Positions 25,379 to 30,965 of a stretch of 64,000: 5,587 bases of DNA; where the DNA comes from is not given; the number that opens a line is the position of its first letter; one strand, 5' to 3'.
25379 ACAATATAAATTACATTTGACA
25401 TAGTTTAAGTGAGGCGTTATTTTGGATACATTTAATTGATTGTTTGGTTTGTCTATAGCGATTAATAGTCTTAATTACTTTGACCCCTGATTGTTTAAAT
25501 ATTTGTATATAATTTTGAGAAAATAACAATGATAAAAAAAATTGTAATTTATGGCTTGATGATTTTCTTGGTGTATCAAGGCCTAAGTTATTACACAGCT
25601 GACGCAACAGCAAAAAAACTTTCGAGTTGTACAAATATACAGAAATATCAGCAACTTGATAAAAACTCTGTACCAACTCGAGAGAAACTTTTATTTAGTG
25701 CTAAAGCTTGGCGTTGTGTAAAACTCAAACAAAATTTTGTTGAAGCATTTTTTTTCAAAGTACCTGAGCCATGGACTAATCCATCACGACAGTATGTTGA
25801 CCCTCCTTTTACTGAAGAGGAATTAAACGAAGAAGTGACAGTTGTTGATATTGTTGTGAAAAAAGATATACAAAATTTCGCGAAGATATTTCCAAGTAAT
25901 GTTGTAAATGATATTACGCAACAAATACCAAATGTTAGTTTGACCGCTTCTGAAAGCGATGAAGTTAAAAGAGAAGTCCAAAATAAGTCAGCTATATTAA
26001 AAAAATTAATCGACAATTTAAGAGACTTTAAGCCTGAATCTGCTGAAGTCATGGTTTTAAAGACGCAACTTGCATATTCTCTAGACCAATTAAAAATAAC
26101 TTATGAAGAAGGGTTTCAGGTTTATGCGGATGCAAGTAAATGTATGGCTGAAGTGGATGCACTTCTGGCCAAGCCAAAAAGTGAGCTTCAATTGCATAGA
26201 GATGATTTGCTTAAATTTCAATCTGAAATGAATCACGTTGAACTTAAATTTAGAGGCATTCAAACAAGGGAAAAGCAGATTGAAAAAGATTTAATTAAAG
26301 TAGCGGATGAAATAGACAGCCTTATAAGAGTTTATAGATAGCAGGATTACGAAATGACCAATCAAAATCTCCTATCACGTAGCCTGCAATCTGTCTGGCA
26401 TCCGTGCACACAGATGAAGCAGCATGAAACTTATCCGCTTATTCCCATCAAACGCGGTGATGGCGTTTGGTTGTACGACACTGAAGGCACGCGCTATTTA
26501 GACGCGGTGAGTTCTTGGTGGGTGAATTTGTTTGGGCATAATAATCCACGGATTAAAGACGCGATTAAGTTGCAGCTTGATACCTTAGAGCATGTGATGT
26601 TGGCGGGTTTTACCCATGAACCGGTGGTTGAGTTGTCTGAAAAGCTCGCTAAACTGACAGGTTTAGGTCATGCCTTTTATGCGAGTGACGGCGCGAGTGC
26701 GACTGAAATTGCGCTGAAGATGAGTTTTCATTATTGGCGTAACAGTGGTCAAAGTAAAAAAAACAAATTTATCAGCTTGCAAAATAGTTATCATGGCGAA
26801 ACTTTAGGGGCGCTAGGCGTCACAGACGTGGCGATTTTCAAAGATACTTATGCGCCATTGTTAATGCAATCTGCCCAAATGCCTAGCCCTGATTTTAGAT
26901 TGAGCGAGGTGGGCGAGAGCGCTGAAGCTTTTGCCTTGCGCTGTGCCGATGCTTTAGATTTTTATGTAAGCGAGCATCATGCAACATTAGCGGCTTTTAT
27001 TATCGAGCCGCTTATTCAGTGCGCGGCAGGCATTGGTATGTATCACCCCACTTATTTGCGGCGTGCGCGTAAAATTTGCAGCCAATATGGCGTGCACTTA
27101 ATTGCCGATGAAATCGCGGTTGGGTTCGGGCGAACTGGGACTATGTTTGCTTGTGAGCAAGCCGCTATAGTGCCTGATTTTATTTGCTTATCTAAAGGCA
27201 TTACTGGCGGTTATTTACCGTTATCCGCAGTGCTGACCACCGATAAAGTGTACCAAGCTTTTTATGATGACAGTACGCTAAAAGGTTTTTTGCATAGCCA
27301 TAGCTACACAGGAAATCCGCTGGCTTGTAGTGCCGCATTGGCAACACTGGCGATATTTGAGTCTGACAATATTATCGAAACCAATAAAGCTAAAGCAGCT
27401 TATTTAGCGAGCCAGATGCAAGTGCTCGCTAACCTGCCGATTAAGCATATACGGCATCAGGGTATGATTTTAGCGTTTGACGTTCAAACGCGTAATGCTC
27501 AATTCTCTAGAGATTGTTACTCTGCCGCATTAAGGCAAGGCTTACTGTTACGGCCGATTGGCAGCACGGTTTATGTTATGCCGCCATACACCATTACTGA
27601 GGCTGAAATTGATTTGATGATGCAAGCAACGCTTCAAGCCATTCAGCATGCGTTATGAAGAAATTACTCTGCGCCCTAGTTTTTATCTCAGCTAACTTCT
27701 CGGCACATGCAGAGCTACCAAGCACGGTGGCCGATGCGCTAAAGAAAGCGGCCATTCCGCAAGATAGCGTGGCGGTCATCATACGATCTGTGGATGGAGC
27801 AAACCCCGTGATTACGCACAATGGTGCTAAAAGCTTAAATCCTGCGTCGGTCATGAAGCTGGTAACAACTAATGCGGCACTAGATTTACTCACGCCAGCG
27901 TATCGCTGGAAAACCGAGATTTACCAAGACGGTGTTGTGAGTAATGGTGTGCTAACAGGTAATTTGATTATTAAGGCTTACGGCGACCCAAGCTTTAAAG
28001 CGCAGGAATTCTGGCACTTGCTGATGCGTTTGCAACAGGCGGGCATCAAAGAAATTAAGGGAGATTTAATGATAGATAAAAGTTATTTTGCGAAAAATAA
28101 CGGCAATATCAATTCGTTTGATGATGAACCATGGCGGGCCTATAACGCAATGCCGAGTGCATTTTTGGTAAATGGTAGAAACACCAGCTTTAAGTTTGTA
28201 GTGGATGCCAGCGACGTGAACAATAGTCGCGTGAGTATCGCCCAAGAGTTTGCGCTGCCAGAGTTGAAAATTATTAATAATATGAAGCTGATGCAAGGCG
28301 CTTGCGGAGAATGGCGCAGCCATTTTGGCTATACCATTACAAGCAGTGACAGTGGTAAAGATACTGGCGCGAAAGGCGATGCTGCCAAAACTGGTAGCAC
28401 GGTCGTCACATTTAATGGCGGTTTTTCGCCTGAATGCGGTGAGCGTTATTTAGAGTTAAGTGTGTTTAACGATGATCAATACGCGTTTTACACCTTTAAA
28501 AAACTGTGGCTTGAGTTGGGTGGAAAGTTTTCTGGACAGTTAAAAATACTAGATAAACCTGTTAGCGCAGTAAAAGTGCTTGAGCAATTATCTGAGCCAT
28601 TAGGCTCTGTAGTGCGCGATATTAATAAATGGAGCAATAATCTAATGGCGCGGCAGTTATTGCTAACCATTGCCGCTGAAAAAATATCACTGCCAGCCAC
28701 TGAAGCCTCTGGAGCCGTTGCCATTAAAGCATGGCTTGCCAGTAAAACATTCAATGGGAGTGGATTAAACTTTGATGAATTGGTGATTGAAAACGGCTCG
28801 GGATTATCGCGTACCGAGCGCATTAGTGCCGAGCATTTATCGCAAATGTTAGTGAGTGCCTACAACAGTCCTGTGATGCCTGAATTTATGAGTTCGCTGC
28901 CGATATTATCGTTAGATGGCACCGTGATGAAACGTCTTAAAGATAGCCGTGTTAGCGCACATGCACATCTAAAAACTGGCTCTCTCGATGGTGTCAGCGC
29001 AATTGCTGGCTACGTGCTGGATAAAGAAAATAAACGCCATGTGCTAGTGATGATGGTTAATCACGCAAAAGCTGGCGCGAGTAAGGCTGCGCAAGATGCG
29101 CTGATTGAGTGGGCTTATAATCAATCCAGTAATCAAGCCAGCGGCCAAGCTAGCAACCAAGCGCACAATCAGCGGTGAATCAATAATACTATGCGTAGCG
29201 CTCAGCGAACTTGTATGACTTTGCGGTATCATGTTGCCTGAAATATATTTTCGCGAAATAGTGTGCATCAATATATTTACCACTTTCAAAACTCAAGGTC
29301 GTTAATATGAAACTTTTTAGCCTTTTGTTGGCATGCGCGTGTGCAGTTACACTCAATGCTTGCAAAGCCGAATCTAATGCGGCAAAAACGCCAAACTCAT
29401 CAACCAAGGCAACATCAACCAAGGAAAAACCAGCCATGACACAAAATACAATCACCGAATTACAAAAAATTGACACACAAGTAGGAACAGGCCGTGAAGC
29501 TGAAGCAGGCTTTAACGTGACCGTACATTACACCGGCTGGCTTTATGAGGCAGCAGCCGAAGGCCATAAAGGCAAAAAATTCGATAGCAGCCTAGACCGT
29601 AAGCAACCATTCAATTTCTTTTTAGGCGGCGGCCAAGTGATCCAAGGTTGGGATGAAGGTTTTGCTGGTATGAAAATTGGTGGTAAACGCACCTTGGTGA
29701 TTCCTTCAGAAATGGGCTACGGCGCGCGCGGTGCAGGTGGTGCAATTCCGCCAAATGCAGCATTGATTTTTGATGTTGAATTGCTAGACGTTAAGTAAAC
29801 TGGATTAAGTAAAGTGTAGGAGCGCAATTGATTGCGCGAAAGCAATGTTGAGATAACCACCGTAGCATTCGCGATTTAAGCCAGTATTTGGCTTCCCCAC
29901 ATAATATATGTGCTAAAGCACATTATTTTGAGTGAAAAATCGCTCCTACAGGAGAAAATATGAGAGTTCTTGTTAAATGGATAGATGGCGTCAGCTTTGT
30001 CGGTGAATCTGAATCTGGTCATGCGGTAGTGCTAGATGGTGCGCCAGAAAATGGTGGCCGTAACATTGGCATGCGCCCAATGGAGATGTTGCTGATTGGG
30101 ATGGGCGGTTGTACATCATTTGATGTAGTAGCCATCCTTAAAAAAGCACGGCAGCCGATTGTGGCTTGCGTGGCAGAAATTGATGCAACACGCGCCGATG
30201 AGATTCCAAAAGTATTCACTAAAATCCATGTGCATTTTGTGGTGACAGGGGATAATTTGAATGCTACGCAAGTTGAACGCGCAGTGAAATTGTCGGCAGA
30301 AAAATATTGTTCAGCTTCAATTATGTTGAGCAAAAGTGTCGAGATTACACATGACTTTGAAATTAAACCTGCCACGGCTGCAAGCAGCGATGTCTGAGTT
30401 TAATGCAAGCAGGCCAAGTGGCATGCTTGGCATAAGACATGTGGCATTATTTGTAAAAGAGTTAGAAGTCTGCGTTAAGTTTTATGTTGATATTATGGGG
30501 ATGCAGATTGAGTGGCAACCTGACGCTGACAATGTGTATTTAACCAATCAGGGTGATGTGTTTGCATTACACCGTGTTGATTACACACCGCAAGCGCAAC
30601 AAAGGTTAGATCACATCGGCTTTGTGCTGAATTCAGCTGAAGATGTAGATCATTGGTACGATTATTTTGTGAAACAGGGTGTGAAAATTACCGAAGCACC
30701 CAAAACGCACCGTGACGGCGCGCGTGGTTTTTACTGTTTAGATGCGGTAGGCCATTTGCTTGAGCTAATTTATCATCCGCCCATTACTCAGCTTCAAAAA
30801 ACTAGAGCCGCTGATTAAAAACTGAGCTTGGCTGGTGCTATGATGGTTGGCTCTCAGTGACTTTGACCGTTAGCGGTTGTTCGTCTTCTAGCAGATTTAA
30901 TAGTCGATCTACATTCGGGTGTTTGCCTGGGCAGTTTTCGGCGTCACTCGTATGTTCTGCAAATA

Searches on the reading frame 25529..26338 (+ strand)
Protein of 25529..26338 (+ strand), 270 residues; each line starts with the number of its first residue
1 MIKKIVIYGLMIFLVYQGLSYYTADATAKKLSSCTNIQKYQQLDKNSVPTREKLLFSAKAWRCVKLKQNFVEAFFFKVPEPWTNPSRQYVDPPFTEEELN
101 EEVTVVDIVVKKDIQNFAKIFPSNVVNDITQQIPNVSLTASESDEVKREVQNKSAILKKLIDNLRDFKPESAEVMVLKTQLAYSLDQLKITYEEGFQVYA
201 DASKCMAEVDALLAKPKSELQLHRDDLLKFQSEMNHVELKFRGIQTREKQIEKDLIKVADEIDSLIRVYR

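Call 63: search_protein_families(library=padloc, alignment_id=A3, max_evalue=0.000001)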
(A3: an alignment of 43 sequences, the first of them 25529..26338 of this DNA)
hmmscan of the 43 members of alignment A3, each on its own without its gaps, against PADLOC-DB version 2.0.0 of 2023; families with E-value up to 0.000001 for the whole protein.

A. member 1, window:25529-26338:+ (270 aa): 0 families

B. families by the number of members that match (of 43 scanned): 65 families (the first 25 are shown)
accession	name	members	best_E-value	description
PDLC01439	typeIV_DinG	1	1.3e-144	CAS-IV-A; associated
PDLC03802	RTasHel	1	2.4e-108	DRT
PDLC00114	GajB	1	1.4e-100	UrvD helicase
PDLC00132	GajB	1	5.9e-98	UrvD helicase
PDLC00117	GajB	1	1.1e-82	UrvD helicase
PDLC00127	GajB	1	1.7e-63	UrvD helicase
PDLC00103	GajB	1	9.4e-60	UrvD helicase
PDLC00107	GajB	1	2.7e-56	UrvD helicase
PDLC01729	typeIV_DinG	1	2.7e-55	Csf4_0_IVA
PDLC00130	GajB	1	1.3e-54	UrvD helicase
PDLC00121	GajB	1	5.6e-54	UrvD helicase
PDLC00123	GajB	1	6.8e-49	UrvD helicase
PDLC05062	PDC-S66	1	8.3e-47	-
PDLC00119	GajB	1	6.9e-42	UrvD helicase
PDLC00129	GajB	1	9.4e-42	UrvD helicase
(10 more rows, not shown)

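Call 64: search_protein_families(library=pfam, proteins=[window:25529-26338:+], max_evalue=0.001)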
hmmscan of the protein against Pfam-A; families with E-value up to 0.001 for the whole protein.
window:25529-26338:+ (270 aa): 1 family
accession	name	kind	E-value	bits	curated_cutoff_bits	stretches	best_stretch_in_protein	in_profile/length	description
PF24319.2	DUF7491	-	0.00046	20.8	30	0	128-189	11-69/90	Coiled-coil region of unknown function (DUF7491)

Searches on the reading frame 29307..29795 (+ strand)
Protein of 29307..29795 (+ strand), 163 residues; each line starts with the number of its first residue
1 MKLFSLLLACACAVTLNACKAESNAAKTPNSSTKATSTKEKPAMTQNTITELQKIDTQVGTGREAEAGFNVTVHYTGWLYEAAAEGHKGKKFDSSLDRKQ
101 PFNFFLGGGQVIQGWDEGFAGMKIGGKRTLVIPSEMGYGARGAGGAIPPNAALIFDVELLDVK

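Call 64: search_protein_families(library=pfam, proteins=[window:29307-29795:+], max_evalue=0.001)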
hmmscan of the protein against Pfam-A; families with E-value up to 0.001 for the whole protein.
window:29307-29795:+ (163 aa): 1 family
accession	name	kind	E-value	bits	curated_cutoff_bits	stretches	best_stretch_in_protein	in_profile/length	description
PF00254.34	FKBP_C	-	2.7e-33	114.6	21.1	1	63-160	3-94/94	FKBP-type peptidyl-prolyl cis-trans isomerase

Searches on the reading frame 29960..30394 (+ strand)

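Call 64: search_protein_families(library=pfam, proteins=[window:29960-30394:+], max_evalue=0.001)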
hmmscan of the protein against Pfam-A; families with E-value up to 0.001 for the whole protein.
window:29960-30394:+ (145 aa): 1 family
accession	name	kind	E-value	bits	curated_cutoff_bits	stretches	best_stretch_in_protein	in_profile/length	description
PF02566.24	OsmC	-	2e-17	63.9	27.5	1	34-131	2-99/100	OsmC-like protein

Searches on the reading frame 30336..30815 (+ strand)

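Call 64: search_protein_families(library=pfam, proteins=[window:30336-30815:+], max_evalue=0.001)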
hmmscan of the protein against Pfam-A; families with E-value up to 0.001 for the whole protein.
window:30336-30815:+ (160 aa): 2 families
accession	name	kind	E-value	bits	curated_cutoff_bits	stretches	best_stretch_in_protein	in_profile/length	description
PF00903.31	Glyoxalase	-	5.4e-20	72.4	20.6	1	32-144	1-121/121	Glyoxalase/Bleomycin resistance protein/Dioxygenase superfamily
PF12681.13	Glyoxalase_2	-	9.5e-05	22.8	30.1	1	36-144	4-113/118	Glyoxalase-like domain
